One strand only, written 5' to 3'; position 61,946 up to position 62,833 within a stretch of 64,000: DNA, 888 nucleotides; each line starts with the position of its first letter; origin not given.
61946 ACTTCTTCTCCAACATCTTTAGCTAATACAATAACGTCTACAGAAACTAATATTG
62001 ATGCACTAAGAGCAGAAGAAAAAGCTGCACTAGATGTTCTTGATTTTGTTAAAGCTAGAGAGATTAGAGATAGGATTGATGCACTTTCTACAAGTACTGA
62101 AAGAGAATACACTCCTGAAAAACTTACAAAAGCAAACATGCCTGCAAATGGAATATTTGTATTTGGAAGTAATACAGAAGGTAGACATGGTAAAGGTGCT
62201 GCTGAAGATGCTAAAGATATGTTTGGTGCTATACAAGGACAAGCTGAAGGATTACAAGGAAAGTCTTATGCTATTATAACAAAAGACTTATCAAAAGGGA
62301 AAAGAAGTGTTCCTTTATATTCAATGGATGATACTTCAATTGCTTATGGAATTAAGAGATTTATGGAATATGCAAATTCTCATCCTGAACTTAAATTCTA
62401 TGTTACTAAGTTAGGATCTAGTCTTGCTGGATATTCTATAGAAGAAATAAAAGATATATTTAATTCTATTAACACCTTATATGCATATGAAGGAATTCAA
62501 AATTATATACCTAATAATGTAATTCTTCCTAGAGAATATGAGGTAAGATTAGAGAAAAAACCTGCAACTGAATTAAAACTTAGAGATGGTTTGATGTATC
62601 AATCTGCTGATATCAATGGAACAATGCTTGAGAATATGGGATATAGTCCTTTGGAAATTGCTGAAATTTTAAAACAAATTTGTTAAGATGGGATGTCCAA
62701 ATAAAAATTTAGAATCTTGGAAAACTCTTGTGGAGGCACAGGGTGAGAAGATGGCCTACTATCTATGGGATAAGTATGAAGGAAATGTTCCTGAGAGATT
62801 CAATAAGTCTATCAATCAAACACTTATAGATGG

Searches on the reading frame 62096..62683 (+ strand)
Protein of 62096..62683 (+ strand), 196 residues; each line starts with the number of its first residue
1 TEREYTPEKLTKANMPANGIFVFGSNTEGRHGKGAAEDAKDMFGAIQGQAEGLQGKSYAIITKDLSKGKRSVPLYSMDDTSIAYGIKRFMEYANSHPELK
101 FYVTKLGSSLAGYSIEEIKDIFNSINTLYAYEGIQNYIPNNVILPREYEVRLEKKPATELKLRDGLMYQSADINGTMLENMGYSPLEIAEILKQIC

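Call 4: search_protein_families(library=pfam, proteins=[window:62138-62683:+], max_evalue=1)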
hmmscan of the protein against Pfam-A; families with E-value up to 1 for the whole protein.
window:62138-62683:+ (182 aa): 1 family
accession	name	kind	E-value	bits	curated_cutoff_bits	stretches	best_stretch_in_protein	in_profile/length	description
PF08587.17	UBA_2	-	0.047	14.2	23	0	89-112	6-28/45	Ubiquitin associated domain (UBA)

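Call 5: search_protein_families(library=phrogs, proteins=[window:62138-62683:+], max_evalue=1)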
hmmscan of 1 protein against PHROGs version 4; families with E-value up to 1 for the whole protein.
window:62138-62683:+ (182 aa): 4 families
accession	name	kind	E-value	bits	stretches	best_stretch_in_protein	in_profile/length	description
phrog_2072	-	unknown function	1.2e-31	110.5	1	3-140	18-135/143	-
phrog_335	-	other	0.0039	17.4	1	65-111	138-192/422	phosphatase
phrog_37910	-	unknown function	0.29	12.4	1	76-113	28-67/79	-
phrog_18255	-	unknown function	0.38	11.4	0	92-112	9-29/57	-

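Call 6: search_protein_families(library=ncbifam, proteins=[window:62138-62683:+], max_evalue=1)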
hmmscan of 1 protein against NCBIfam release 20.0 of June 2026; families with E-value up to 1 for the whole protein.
window:62138-62683:+ (182 aa): 1 family
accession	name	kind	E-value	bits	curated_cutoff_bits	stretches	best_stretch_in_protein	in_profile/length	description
NF049995.1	A1S_2505_Nterm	subfamily_domain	7.7e-34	116.2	45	1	6-134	1-109/109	A1S_2505 family phage non-structural protein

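Call 7: search_solved_structures(query=window:62138-62683:+, max_evalue=10, show_alignments=3)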
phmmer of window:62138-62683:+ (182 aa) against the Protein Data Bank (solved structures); distinct sequences matched with E-value up to 10: 0.

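Call 9: find_homologous_proteins(query=window:62138-62683:+)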
Query window:62138-62683:+ (182 aa): 1938 proteins with E <= 0.001 among 2008 candidates; the best 120 are listed.
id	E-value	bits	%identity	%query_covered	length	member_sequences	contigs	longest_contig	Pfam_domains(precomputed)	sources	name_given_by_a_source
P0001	1.3e-38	150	62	76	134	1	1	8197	-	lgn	-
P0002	2.7e-38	149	59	79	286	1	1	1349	-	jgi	jgi:hypothetical protein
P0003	2.9e-38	149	57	75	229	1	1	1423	-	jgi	jgi:hypothetical protein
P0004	1.1e-36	144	60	76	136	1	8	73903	-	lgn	-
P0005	9.8e-36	141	58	75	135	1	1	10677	-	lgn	-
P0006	1.1e-35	141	58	75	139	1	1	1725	-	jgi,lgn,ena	-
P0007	2.3e-35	140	59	75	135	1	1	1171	-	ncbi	-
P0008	4.3e-35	139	57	75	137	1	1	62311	-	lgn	-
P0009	6.4e-35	139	59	75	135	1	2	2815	-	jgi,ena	-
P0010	7.9e-35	138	57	75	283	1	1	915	-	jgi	-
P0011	1.3e-34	137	58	75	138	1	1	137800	-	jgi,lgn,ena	-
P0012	1.5e-34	137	58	75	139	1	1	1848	-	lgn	-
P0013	3.5e-34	136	57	75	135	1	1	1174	-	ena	-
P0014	4.4e-34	136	59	75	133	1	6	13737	-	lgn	-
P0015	7.0e-34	135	55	76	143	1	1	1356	-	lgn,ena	-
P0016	1.6e-33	134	59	75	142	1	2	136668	-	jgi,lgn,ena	-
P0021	2.7e-32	130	46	99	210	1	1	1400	-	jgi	-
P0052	4.8e-28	116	51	76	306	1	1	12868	-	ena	-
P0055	7.3e-28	116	54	72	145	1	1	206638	-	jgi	jgi:hypothetical protein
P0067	4.6e-27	113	55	72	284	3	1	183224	-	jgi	jgi:hypothetical protein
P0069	6.5e-27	112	53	71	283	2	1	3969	PF06908.17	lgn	-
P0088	7.2e-26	109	49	76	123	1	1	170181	-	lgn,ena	-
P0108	5.5e-25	106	50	73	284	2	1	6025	PF06908.17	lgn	-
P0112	8.0e-25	106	53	71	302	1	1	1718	PF02481.22,PF06908.17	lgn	-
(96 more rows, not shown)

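Call 10: search_protein_families(library=pfam, proteins=[P0069, P0108, P0112, P0002, P0067, P0052, P0021], max_evalue=0.1)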
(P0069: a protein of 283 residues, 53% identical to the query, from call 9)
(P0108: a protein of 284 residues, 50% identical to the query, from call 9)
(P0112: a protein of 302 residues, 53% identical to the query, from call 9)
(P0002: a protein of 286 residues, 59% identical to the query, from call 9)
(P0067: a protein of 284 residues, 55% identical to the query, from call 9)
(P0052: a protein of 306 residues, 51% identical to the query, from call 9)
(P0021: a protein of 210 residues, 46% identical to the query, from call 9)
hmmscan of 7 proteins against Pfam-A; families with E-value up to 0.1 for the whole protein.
P0069 (283 aa): 2 families
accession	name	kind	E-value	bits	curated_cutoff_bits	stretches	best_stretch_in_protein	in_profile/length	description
PF06908.16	YpsA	-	6e-09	36.5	27.7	1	126-267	2-150/168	YspA SLOG family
PF02481.21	DNA_processg_A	-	0.0023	17.6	29.6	1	145-272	58-183/212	DNA recombination-mediator protein A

P0108 (284 aa): 2 families
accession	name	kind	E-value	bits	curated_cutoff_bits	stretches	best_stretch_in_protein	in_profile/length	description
PF06908.16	YpsA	-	2.7e-09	37.7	27.7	1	128-264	1-143/168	YspA SLOG family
PF02481.21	DNA_processg_A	-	0.00023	20.9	29.6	1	167-273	76-181/212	DNA recombination-mediator protein A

P0112 (302 aa): 2 families
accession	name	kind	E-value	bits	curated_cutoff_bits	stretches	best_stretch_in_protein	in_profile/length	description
PF06908.16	YpsA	-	6.5e-09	36.4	27.7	1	144-282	1-146/168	YspA SLOG family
PF02481.21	DNA_processg_A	-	9.8e-05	22.1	29.6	1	180-295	73-187/212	DNA recombination-mediator protein A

P0002 (286 aa): 2 families
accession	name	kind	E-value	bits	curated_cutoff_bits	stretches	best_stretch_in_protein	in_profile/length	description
PF23886.1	DUF7239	-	8.8e-05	23.1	24.6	1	10-50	4-44/112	Family of unknown function (DUF7239)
PF19191.5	HEF_HK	-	0.045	14.7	24.1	0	256-276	12-32/67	HEF_HK domain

P0067 (284 aa): 1 family
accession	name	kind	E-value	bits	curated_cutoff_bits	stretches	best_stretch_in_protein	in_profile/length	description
PF20119.4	DUF6509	-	0.058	14.2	23.9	0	127-168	42-83/95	Family of unknown function (DUF6509)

P0052 (306 aa): 1 family
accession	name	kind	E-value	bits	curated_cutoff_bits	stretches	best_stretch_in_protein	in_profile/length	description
PF04110.19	APG12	-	0.085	13.7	22.8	0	127-192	13-77/87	Ubiquitin-like autophagy protein Apg12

P0021 (210 aa): 0 families

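Call 19: search_dna_similar(query=window:62096-62683:+, collection=phages, mode=protein, max_rows=30)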
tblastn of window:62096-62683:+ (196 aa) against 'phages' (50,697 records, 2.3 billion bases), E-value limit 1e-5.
Records with a match: 429; places in all: 430; records where one place covers at least 80% of the query: 5.
Best place of each record, by identity: <60% 429.
By first word of the organism name: Pseudomonas 99; Vibrio 69; Escherichia 30; Klebsiella 24; Rhizobium 21; Erwinia 17; Achromobacter 17; Rhodobacter 16; Pectobacterium 14; Aeromonas 11; and 32 more.
By host as written in the record: - 95; Pseudomonas aeruginosa 33; Pseudomonas aeruginosa PAO1 18; Rhodobacter capsulatus YW1 16; Escherichia coli 16; Achromobacter xylosoxidans I2BC 12; Pseudomonas aeruginosa ATCC 27853 9; Klebsiella pneumoniae 9; and 113 more.
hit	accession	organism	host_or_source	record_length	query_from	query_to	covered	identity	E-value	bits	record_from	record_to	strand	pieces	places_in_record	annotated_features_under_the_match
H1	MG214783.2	Sinorhizobium phage HMSP1-Susan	Sinorhizobium meliloti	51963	20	148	66%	48.1%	7e-24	103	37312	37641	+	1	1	hypothetical protein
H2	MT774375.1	uncultured phage cr50_1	human feces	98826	14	148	69%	44.5%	3e-24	104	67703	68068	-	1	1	DNA helicase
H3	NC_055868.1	uncultured phage cr50_1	human feces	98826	14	148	69%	44.5%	3e-24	104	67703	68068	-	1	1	DNA helicase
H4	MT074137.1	Bacteroides phage DAC16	Bacteroides thetaiotaomicron VPI-5485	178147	14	160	75%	40.8%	8e-18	86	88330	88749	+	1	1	hypothetical protein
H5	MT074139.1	Bacteroides phage DAC19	Bacteroides thetaiotaomicron VPI-5487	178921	14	160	75%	40.8%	8e-18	86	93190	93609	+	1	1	hypothetical protein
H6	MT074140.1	Bacteroides phage DAC20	Bacteroides thetaiotaomicron VPI-5488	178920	14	160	75%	40.8%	8e-18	86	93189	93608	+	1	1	hypothetical protein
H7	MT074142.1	Bacteroides phage DAC23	Bacteroides thetaiotaomicron VPI-5490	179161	14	160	75%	40.8%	8e-18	86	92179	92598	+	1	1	hypothetical protein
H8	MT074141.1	Bacteroides phage DAC22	Bacteroides thetaiotaomicron VPI-5489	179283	14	160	75%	40.8%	8e-18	86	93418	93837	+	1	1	hypothetical protein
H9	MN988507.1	Rhizobium phage RHph_N3_13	Rhizobium phaseoli N3_13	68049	12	178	85%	35.9%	4e-21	96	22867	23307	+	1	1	hypothetical protein (x2) | DNA primase/helicase protein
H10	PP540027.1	Maribacter phage Panino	Maribacter halichondriae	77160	2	148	75%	40.1%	4e-20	93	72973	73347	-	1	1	hypothetical protein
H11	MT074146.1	Bacteroides phage SJC03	Bacteroides thetaiotaomicron VPI-5494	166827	14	160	75%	39.5%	3e-17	85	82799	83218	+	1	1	hypothetical protein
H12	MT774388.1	uncultured phage cr112_1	human feces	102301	20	148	66%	44.4%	2e-18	88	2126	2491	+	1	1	putative RNA polymerase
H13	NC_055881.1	uncultured phage cr112_1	human feces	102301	20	148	66%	44.4%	2e-18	88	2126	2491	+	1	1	putative RNA polymerase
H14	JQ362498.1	Sphingomonas phage PAU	Sphingomonas paucimobilis, Felix ...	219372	15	154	71%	40.1%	1e-18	89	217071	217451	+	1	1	296: gp296 | 297: gp297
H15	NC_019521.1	Sphingomonas phage PAU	Sphingomonas paucimobilis, Felix ...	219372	15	154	71%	40.1%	1e-18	89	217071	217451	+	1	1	296: gp296 | 297: gp297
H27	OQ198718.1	Kolpuevirus sp. 'frurule'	Bacteroides cellulosilyticus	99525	20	148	66%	40.6%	3e-16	81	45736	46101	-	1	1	putative RNA polymerase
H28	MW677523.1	Rhodobacter phage RcRios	Rhodobacter capsulatus YW1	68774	20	126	55%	47.7%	1e-19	91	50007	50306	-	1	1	55: ADP-ribosyltransferase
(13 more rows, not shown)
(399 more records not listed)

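Call 20: predict_structure(alignment_id=A1)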
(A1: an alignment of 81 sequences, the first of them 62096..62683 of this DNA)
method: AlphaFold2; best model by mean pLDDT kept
length: 196 residues; sequences in the alignment: 81
mean_pLDDT: 88.8   pTM: 0.78
mean pLDDT of the five models: 88.8, 88.5, 87.6, 87.6, 86.9
residues with pLDDT >= 90: 138; 70-90: 36; 50-70: 10; < 50: 12
segments of 3 or more residues with pLDDT < 50: 161-172
pLDDT, mean of each block of 10 residues (from residue 1): 94 98 98 96 98 98 97 93 97 98 95 97 93 89 98 73 45 62 81 70
secondary structure, 60 per line:
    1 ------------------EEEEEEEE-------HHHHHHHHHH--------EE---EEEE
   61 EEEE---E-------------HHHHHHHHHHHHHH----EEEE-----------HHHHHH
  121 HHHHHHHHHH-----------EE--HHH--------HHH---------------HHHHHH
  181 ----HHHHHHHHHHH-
elements in order: E19-26 H34-43 E57-64 H82-95 E100-103 H115-130 H175-180 H185-195

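Call 22: get_annotated_region(hit=H12, flank=12000)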
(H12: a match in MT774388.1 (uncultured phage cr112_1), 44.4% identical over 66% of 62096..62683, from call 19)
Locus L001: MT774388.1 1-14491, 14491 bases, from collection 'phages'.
description: Uncultured phage cr112_1, complete genome.
organism: uncultured phage cr112_1 (NCBI taxid 2772072)
taxonomy: Viruses; Duplodnaviria; Heunggongvirae; Uroviricota; Caudoviricetes; Crassvirales; Steigviridae; Asinivirinae; Kehishuvirus; Kehishuvirus splanchnicus
host: -; source: human feces; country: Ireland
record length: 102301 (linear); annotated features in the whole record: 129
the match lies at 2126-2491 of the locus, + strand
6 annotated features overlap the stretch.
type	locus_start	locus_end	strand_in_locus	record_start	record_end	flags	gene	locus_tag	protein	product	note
CDS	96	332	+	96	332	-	-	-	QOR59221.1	hypothetical protein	gp_23356; Contains nuclear pore complex-type fold [phiCrAss001]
CDS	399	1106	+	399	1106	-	-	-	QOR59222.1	hypothetical protein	gp_23357; Contains von Willebrand factor type A-likedomain [phiCrAss001]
CDS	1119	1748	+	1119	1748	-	-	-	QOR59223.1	hypothetical protein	gp_23358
CDS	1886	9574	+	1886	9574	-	-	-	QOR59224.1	putative RNA polymerase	gp_23359; putative RNA polymerase [phiCrAss001]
CDS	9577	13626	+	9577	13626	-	-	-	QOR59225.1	putative RNA-polymerase subunit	gp_23360; putative RNA-polymerase subunit [phiCrAss001]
CDS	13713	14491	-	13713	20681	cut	-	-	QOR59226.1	putative RNA-polymerase subunit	gp_23361; putative RNA-polymerase subunit [phiCrAss001]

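Call 23: get_annotated_region(hit=H28, flank=3000)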
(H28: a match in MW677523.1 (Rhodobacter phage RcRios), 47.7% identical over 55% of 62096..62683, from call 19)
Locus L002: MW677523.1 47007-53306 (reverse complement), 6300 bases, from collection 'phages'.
description: Rhodobacter phage RcRios, complete genome.
organism: Rhodobacter phage RcRios (NCBI taxid 2835979)
taxonomy: Viruses; Duplodnaviria; Heunggongvirae; Uroviricota; Caudoviricetes; Casjensviridae
host: Rhodobacter capsulatus YW1; source: treated sewage water; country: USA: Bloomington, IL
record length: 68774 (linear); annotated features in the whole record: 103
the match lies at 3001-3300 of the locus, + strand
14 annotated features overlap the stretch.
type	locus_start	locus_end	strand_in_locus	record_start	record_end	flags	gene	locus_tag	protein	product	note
CDS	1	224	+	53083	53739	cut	64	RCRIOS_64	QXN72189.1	hypothetical protein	-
CDS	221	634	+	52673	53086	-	63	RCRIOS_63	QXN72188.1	DprA-like DNA processing chain A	-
CDS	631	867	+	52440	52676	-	62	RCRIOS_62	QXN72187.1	helix-turn-helix DNA binding domain protein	helix-turn-helix DNA binding domain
CDS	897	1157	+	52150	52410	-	61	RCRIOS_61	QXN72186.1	DsbA-like protein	-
CDS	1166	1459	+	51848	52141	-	60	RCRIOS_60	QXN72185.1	hypothetical protein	-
CDS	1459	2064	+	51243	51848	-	59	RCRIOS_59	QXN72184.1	helix-turn-helix DNA binding domain protein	helix-turn-helix DNA binding domain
CDS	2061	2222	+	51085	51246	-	58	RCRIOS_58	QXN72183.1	hypothetical protein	-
CDS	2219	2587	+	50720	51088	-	57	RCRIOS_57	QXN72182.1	hypothetical protein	-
CDS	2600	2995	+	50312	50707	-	56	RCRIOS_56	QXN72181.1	hypothetical protein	-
CDS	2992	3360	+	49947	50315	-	55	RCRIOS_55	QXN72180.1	ADP-ribosyltransferase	-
CDS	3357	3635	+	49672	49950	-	54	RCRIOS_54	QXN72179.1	hypothetical protein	-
CDS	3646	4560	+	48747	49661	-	53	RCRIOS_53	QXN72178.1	ThyX-like thymidylate synthase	-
CDS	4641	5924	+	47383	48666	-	52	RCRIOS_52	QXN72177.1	DNA methylase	-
CDS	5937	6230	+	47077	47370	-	51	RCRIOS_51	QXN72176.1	hypothetical protein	-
